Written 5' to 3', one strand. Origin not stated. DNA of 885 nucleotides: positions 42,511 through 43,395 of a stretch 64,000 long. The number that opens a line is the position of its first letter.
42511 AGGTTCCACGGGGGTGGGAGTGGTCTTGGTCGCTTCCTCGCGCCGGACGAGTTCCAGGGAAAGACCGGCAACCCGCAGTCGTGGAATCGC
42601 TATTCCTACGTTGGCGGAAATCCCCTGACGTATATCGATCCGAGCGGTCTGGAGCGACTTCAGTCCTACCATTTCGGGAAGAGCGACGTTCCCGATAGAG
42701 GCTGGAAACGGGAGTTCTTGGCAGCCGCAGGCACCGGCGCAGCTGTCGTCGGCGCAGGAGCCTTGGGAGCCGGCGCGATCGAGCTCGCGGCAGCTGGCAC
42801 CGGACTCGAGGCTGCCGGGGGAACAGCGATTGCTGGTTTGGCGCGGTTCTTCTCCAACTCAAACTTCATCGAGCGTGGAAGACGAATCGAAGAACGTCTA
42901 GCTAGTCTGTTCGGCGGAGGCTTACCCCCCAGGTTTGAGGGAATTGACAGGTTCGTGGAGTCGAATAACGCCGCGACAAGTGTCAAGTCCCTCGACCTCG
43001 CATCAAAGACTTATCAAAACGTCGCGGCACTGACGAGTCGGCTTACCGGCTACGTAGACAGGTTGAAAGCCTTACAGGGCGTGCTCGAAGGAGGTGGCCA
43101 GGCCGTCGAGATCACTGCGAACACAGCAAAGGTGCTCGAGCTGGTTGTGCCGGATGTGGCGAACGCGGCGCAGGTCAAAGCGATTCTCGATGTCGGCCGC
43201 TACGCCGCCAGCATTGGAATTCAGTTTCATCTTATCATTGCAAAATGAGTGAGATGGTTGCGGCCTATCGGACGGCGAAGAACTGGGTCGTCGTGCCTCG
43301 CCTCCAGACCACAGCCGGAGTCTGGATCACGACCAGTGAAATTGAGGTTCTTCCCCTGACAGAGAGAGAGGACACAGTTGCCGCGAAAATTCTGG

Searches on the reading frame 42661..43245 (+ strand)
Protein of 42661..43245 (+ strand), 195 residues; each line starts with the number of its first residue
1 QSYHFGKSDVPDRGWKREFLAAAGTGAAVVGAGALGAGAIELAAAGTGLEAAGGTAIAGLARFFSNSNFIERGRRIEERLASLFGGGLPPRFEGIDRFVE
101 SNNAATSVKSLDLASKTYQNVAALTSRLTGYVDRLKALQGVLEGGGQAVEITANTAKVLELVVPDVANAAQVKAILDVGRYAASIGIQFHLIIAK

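Call 3: search_protein_families(library=pfam, proteins=[window:42661-43245:+], max_evalue=1)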
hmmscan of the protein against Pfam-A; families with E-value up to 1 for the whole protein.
window:42661-43245:+ (195 aa): 3 families
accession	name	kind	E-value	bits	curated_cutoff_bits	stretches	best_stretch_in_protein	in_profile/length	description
PF21111.3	CDI_toxin_EC869_like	-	3.5e-10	40.6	27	1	87-189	18-120/123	CDI toxin restriction endonuclease-like domain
PF17594.7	GP57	-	0.091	13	27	1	133-162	33-62/75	Phage Tail fiber assembly helper gene product 57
PF07812.18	TfuA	-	0.45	10.8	30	1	15-46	11-43/119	TfuA-like protein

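Call 5: search_protein_families(library=ncbifam, proteins=[window:42661-43245:+], max_evalue=1)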
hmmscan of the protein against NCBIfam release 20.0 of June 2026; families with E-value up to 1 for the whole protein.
window:42661-43245:+ (195 aa): 2 families
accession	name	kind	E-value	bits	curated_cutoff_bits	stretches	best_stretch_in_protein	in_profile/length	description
TIGR01541.1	tape_meas_lam_C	equivalog_domain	0.071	12.2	104.75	1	25-67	227-268/332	phage tail tape measure protein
NF043037.1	ThreonDh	equivalog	0.081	12.3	350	1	135-176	35-76/297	L-threonate dehydrogenase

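Call 6: search_solved_structures(query=window:42661-43245:+, max_evalue=10, show_alignments=4)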
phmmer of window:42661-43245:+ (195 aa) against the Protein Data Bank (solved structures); distinct sequences matched with E-value up to 10: 3.
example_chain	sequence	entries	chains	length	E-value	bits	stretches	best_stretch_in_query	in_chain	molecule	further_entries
4zqu_A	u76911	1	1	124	0.071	16.1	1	84-187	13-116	CdiA-CT toxin, Conserved domain protein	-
4lec_A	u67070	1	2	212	0.89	12.5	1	13-93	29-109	Protein-lysine methyltransferase METTL21A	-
6gaj_A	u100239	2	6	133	1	12.3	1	86-138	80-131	Outer capsid protein sigma-1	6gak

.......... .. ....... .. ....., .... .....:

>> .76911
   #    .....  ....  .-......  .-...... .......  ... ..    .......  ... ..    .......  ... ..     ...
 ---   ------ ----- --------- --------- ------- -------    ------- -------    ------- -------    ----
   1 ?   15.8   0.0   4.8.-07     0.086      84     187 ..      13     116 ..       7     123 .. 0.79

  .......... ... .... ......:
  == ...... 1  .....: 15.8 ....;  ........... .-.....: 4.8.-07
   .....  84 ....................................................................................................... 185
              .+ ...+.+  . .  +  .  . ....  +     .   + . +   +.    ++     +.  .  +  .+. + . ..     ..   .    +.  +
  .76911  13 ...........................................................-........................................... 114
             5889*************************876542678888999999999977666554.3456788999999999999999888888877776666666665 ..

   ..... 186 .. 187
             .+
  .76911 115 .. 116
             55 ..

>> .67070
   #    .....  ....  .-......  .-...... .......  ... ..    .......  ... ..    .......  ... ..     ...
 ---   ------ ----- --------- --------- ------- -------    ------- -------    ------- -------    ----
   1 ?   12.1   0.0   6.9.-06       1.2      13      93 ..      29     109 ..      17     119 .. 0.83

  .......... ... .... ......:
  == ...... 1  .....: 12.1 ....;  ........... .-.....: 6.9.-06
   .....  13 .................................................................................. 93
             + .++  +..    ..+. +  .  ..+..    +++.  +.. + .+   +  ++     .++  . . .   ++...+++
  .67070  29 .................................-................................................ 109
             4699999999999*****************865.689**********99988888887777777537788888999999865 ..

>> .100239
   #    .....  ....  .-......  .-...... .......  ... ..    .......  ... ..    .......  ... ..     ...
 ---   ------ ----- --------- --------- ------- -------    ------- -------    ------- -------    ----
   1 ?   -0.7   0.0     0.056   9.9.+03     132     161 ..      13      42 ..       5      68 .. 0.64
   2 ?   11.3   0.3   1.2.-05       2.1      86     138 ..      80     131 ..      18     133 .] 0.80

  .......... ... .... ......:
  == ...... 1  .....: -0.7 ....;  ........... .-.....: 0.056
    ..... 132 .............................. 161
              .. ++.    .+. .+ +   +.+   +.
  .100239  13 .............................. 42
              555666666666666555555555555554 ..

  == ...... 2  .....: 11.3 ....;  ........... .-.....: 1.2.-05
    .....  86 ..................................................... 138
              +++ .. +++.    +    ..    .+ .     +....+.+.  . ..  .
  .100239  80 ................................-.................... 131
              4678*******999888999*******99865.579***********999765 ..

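Call 8: find_homologous_proteins(query=window:42661-43245:+, max_evalue=0.001)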
Query window:42661-43245:+ (195 aa): 3 proteins with E <= 0.001 among 8000 candidates.
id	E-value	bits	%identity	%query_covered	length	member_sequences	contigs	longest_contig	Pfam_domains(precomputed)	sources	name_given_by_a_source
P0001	1.3e-39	154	59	81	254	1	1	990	PF21111.4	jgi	jgi:RHS repeat-associated protein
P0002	2.3e-28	117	50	74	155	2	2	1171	PF21111.4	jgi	jgi:hypothetical protein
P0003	5.3e-19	87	47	65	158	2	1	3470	PF21111.4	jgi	jgi:hypothetical protein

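Call 16: find_encoding_contigs(protein=P0003, flank=5000)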
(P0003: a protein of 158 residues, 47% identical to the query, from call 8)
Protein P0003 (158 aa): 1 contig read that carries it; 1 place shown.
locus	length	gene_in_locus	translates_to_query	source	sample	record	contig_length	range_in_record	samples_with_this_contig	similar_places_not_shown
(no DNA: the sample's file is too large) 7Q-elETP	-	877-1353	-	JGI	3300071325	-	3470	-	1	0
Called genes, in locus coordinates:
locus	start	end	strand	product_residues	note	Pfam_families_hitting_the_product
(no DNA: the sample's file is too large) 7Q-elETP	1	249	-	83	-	?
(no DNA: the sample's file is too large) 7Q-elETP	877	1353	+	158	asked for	PF21111:CDI_toxin_EC869_like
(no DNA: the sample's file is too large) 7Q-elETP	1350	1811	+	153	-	PF07262:CdiI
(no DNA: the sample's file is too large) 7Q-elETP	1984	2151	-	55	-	-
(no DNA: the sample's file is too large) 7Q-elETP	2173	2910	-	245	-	-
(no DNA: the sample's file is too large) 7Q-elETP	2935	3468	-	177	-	?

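Call 17: find_encoding_contigs(protein=P0002, flank=5000)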
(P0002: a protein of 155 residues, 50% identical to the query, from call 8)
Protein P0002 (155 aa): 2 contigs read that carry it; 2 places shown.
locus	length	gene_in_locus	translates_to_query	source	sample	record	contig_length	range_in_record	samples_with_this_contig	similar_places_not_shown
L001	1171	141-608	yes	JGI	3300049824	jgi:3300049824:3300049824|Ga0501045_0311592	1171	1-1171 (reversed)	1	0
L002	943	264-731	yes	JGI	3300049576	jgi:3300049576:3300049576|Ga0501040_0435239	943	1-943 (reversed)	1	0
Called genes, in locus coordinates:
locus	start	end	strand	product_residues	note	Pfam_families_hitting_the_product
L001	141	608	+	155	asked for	PF21111:CDI_toxin_EC869_like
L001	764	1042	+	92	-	PF07262:CdiI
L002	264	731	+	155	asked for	PF21111:CDI_toxin_EC869_like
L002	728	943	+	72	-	?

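Call 18: find_encoding_contigs(protein=P0001, flank=5000)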
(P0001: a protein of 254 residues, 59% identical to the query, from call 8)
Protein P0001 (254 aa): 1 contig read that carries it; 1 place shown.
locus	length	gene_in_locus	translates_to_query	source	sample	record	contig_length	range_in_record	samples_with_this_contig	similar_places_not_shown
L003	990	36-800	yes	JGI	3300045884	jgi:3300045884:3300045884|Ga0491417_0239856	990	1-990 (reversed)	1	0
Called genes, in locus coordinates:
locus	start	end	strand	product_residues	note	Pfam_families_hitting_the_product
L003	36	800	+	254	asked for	PF21111:CDI_toxin_EC869_like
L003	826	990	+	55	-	?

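Call 30: search_solved_structures(query=A1, max_evalue=1, show_alignments=4)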
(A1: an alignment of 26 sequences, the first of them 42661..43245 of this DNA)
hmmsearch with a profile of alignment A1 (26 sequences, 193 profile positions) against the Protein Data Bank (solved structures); distinct sequences matched with E-value up to 1: 2.
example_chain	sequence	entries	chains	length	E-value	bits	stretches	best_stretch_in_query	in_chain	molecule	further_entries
4zqu_A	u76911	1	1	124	1e-21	80.8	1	84-193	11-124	CdiA-CT toxin, Conserved domain protein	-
4g6u_A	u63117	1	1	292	7.4e-21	78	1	41-192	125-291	EC869 CdiA-CT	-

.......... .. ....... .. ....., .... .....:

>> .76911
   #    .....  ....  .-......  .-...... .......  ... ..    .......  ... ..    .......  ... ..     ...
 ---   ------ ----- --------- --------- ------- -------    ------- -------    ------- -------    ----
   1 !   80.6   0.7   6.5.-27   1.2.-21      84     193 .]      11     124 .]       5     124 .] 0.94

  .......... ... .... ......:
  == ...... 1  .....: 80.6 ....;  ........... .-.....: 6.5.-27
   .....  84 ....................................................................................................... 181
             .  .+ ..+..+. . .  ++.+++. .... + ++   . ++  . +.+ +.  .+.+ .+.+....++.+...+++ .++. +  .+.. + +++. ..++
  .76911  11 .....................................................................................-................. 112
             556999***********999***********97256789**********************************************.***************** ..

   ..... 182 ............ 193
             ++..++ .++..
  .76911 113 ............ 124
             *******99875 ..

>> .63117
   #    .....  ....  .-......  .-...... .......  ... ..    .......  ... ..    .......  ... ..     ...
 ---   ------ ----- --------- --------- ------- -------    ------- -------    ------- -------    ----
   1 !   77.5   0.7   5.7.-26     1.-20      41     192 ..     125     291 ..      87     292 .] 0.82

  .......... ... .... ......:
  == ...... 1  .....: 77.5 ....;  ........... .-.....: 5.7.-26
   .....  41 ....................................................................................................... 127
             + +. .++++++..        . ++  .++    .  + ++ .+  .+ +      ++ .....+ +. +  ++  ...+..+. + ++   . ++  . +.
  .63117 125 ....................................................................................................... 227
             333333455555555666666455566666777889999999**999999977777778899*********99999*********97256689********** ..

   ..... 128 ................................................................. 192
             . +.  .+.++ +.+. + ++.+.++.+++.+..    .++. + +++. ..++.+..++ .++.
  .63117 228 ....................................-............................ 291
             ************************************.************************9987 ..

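Call 32: find_related_loci(query=A1, collection=genome_contigs, flank=4000)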
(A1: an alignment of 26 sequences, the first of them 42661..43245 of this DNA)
Query A1 (195 aa) in genome_contigs; peptide patterns used: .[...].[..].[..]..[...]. (x = any residue, [..] = any of these).
153 stretches matched a pattern; 137 encode a relative of the query (tblastn E <= 1e-3); the best 80 are kept; 80 distinct loci.
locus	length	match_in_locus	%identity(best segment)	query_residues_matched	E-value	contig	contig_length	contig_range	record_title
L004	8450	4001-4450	38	26-193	9e-23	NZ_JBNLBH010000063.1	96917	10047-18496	MAG: Haliangium sp. isolate C2.bin.32.orig k141_1844173, whole genome shotgun sequence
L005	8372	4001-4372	43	68-192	6e-22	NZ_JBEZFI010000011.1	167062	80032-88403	Micromonospora sp. NPDC048999 NPDC048999_31_H11.ctg-0011, whole genome shotgun sequence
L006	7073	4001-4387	39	41-185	1e-21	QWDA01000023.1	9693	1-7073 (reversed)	Rhodobacteraceae bacterium strain IMCC 34051 NODE_23_length_9693_cov_225.921075, whole genome shotgun sequence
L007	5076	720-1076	46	40-163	2e-21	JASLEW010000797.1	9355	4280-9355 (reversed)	MAG: Thermoanaerobaculia bacterium isolate SHSU.bins.256 k141_1682063, whole genome shotgun sequence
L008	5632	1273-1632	38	69-193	8e-21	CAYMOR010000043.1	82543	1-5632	MAG TPA_asm: uncultured Haliangium sp. isolate binchicken_co237_99 genome assembly, contig: NODE_226_length_82543_cov_21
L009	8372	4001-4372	46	70-195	2e-20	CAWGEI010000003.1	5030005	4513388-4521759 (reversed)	MAG: uncultured Acidobacteriota bacterium isolate MFD01916.bin.2.105 genome assembly, contig: contig_3365, whole genome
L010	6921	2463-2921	38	19-195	1e-19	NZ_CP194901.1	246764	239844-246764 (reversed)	Methylocaldum sp. GT1BB chromosome, complete genome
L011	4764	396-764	41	68-192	1e-19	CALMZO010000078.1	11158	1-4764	MAG TPA_asm: uncultured Chloroflexi bacterium isolate SRR6670122_bin.22_CONCOCT_v1.1_MAG genome assembly, contig: ERZ534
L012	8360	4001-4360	41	68-195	1e-19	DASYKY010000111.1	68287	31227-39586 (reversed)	MAG TPA_asm: Actinophytocola sp. isolate SMAG_U4334 k141_2950503, whole genome shotgun sequence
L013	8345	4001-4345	40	69-189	2e-18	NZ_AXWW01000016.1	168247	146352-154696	Actinokineospora inagensis DSM 44258 H504DRAFT_scaffold00012.12_C, whole genome shotgun sequence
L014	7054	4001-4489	31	12-195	3e-18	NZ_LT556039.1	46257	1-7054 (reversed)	Leyella lascolaii strain khD1, whole genome shotgun sequence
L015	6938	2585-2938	35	71-195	3e-18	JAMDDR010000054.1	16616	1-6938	MAG: Chloroflexota bacterium isolate FK_Sedi_B_Bin.13 NODE_12883_length_16616_cov_3.29007, whole genome shotgun sequence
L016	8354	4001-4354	39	68-191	4e-18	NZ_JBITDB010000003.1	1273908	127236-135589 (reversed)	Kribbella sp. NPDC051620 NPDC051620_53_F8.ctg-0003, whole genome shotgun sequence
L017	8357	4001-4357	40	72-195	7e-18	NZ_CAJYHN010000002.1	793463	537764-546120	MAG: uncultured Microbacterium sp. isolate S3C2912_SP226, whole genome shotgun sequence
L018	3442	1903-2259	39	72-195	6e-18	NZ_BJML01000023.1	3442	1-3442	Microbacterium testaceum strain NBRC 12675 sequence23, whole genome shotgun sequence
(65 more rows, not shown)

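Call 41: search_protein_families(library=pfam, alignment_id=A1, max_evalue=0.1)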
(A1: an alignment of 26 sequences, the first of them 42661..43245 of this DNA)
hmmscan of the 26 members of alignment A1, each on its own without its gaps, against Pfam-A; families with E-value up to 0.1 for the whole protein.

A. member 1, window:42661-43245:+ (195 aa): 2 families
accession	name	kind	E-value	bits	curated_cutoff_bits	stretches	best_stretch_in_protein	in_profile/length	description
PF21111.3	CDI_toxin_EC869_like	-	3.5e-10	40.6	27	1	87-189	18-120/123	CDI toxin restriction endonuclease-like domain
PF17594.7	GP57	-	0.091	13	27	0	133-162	33-62/75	Phage Tail fiber assembly helper gene product 57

B. families by the number of members that match (of 26 scanned): 10 families
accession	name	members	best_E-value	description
PF21111.3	CDI_toxin_EC869_like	26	1.1e-20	CDI toxin restriction endonuclease-like domain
PF20381.4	Rv1476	1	0.014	Membrane protein Rv1476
PF24241.1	Deam_C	1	0.014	Putative cytidine deaminase, C-terminal domain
PF15647.12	Tox-REase-3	1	0.017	Restriction endonuclease fold toxin 3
PF24615.2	Spectrin_Anc-1_2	1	0.017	Nuclear anchorage protein 1, spectrin repeat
PF22291.1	DUF6964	1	0.018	Family of unknown function (DUF6964)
PF23067.1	MG280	1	0.021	Uncharacterised protein MG280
PF22226.1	Mre11_C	1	0.033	Mre11 C-terminal Rad50-binding domain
PF17594.7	GP57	1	0.091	Phage Tail fiber assembly helper gene product 57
PF11944.13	DUF3461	1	0.097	Protein of unknown function (DUF3461)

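Call 44: predict_structure(alignment_id=A1)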
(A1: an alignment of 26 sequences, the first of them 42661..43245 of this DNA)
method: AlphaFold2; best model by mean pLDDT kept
length: 195 residues; sequences in the alignment: 26
mean_pLDDT: 78.7   pTM: 0.72
mean pLDDT of the five models: 78.7, 78.7, 78.2, 77.7, 74.7
residues with pLDDT >= 90: 102; 70-90: 41; 50-70: 6; < 50: 46
segments of 3 or more residues with pLDDT < 50: 1-46
pLDDT, mean of each block of 10 residues (from residue 1): 41 35 32 38 48 81 88 89 84 89 94 96 98 97 93 96 95 96 97 94
secondary structure, 60 per line:
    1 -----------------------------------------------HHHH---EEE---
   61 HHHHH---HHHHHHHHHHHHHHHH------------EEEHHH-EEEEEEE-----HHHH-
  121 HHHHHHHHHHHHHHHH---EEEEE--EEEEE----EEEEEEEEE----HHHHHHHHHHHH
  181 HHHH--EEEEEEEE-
elements in order: H48-51 E55-57 H61-65 H69-84 E97-99 E104-110 H116-119 H121-136 E140-144 E147-151 E156-164 H169-184 E187-194
